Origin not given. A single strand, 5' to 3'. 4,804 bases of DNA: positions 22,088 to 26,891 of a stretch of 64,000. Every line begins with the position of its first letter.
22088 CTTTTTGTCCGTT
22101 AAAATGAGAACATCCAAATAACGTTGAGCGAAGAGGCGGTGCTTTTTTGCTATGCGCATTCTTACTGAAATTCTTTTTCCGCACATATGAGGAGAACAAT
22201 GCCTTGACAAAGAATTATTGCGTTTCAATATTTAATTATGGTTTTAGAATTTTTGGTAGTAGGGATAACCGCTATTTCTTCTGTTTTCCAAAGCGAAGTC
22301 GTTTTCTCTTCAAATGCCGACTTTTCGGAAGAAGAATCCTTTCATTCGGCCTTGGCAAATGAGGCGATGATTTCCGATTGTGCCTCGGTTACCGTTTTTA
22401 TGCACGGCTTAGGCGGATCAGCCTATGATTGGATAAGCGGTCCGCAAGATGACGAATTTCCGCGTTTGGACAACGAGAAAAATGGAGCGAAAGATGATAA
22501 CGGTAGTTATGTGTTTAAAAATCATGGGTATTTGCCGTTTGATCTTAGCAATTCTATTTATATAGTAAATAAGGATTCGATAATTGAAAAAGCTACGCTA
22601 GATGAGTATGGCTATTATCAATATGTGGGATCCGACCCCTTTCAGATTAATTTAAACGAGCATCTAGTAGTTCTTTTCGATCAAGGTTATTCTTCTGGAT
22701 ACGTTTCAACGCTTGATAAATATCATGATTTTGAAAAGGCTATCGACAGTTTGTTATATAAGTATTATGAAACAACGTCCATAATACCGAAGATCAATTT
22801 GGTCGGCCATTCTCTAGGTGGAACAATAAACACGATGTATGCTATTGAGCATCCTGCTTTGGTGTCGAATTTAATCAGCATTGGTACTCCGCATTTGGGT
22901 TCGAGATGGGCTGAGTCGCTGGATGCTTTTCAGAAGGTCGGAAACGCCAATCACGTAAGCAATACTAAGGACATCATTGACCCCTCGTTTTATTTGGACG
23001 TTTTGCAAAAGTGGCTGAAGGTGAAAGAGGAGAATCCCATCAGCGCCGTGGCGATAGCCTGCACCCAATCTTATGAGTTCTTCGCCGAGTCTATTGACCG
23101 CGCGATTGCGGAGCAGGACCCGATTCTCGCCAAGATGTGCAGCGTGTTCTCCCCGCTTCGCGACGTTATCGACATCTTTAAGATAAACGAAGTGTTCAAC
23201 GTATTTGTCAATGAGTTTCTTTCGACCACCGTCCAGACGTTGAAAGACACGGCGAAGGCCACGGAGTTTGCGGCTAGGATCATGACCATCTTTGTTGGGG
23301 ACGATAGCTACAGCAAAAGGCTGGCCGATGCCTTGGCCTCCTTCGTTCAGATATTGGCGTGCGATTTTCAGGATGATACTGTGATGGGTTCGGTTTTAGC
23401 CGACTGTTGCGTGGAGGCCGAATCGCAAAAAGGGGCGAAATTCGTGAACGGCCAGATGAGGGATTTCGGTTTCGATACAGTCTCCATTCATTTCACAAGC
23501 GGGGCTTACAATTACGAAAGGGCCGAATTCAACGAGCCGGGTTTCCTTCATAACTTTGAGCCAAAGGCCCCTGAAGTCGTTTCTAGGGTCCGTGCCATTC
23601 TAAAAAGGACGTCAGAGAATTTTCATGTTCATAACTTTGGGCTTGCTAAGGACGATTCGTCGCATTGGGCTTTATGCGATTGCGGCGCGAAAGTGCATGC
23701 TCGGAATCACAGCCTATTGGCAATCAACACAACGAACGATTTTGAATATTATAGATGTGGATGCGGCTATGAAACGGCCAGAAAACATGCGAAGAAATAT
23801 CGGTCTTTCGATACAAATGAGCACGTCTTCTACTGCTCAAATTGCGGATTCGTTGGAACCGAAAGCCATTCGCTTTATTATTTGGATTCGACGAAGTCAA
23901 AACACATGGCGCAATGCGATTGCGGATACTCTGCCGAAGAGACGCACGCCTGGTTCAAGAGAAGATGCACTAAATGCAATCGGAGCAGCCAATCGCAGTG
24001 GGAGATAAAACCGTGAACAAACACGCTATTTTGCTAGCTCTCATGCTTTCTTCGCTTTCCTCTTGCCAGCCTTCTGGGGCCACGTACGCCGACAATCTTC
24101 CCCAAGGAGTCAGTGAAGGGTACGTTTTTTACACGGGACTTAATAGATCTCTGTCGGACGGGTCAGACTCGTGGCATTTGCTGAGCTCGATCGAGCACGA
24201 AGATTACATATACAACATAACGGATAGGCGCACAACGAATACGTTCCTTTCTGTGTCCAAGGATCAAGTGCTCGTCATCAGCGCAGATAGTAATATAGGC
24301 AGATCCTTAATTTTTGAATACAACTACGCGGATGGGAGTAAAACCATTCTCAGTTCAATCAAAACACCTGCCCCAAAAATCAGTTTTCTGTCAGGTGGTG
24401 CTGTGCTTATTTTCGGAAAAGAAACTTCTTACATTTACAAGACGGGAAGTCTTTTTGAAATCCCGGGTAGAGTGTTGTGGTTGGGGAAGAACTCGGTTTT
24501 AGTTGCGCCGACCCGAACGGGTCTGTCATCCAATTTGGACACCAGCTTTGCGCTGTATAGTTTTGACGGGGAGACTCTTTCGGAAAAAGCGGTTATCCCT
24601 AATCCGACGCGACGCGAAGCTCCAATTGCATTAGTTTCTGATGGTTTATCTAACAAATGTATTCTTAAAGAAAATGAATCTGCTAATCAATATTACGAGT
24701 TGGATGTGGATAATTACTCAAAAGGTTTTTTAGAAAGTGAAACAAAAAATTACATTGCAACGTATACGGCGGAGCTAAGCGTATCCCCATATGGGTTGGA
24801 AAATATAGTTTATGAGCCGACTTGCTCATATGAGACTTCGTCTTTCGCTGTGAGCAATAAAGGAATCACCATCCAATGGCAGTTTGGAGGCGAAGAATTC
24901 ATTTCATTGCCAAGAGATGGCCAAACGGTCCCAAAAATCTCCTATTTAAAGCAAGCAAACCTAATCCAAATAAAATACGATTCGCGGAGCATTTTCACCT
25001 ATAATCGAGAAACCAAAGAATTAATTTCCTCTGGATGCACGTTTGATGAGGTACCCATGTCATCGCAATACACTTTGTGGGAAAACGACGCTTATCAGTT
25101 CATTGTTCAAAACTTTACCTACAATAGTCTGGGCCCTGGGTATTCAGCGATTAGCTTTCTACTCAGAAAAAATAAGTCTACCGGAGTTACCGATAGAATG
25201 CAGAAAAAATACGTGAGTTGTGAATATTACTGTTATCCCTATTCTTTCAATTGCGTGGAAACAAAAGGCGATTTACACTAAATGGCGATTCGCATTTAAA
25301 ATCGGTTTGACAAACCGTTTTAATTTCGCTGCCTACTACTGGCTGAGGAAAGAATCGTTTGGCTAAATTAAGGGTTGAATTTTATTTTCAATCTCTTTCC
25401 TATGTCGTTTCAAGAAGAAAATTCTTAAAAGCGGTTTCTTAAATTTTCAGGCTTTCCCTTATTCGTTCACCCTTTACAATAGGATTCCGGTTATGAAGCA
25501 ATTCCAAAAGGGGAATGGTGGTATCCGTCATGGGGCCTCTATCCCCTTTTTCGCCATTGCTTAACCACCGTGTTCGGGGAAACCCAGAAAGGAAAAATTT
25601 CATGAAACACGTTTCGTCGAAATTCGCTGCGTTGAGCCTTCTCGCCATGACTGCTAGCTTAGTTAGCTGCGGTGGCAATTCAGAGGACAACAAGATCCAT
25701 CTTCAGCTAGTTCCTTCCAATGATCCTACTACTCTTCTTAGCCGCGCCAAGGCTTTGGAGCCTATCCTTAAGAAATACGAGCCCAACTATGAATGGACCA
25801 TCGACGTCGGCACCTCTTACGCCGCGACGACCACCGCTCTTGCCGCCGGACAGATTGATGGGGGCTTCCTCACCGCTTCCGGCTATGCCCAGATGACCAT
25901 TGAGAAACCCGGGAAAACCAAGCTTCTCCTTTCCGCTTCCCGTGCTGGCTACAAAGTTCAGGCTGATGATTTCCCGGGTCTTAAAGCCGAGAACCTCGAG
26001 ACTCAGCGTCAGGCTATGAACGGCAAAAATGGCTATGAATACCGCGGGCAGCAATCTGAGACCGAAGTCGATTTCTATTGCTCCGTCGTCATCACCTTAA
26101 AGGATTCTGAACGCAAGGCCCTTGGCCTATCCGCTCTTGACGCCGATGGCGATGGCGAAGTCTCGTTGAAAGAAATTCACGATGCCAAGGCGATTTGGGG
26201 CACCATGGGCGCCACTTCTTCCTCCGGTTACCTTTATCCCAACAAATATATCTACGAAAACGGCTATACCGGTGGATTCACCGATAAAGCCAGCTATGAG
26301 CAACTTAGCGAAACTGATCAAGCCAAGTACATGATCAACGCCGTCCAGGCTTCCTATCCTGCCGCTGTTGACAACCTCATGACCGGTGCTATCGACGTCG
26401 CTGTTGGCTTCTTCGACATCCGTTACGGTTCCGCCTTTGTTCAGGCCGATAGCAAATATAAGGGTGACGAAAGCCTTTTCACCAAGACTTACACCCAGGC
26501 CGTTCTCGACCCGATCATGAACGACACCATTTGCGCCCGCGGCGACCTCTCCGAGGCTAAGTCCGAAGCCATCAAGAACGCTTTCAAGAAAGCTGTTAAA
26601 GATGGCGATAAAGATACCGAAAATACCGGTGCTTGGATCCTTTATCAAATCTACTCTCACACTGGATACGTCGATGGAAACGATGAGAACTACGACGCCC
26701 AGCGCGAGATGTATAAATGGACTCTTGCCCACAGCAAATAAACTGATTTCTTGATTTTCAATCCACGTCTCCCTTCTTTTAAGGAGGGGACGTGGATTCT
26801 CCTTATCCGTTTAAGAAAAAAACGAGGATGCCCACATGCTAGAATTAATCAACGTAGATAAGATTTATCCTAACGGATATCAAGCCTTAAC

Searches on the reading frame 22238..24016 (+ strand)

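Call 36: search_protein_families(library=pfam, proteins=[window:22238-24016:+], max_evalue=0.001)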
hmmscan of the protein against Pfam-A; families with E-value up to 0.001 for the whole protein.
window:22238-24016:+ (592 aa): 7 families
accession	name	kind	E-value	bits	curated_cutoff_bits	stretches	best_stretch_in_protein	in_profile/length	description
PF00561.26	Abhydrolase_1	-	3.8e-11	43.6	25.8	1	150-237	39-118/245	alpha/beta hydrolase fold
PF07819.20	PGAP1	-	6.2e-08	33.1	24.3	1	144-225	50-135/233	PGAP1-like alpha/beta domain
PF05057.20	DUF676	-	4e-06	26.9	20.3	1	176-232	70-137/217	Putative serine esterase (DUF676)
PF12697.13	Abhydrolase_6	-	2.4e-05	25.5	26.3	0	134-221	19-97/217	Alpha/beta hydrolase family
PF12146.15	Hydrolase_4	-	0.00012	21.9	27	1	149-217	42-109/239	Serine aminopeptidase, S33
PF01764.32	Lipase_3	-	0.00018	21.9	22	1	162-247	46-132/140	Lipase (class 3)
PF02089.21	Palm_thioest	-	0.00075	19.7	26.8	0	184-258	73-141/254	Palmitoyl protein thioesterase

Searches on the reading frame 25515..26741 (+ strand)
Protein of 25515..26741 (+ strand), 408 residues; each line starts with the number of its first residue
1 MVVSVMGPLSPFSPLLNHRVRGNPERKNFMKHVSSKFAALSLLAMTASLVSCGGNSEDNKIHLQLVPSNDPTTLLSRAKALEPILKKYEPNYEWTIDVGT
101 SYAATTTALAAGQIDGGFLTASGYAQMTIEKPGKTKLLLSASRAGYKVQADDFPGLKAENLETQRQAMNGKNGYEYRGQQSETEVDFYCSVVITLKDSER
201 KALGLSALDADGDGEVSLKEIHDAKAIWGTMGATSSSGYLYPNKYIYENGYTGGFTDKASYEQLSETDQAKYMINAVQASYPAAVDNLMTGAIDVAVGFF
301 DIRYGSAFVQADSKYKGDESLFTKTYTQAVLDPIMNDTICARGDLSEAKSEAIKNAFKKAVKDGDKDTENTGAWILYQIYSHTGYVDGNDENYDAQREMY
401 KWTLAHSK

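Call 36: search_protein_families(library=pfam, proteins=[window:25515-26741:+], max_evalue=0.001)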
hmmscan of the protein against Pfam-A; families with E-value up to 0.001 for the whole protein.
window:25515-26741:+ (408 aa): 1 family
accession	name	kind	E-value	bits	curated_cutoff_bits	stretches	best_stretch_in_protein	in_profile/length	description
PF12974.12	Phosphonate-bd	-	2.6e-14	53.6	27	1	65-393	3-242/242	ABC transporter, phosphonate, periplasmic substrate-binding protein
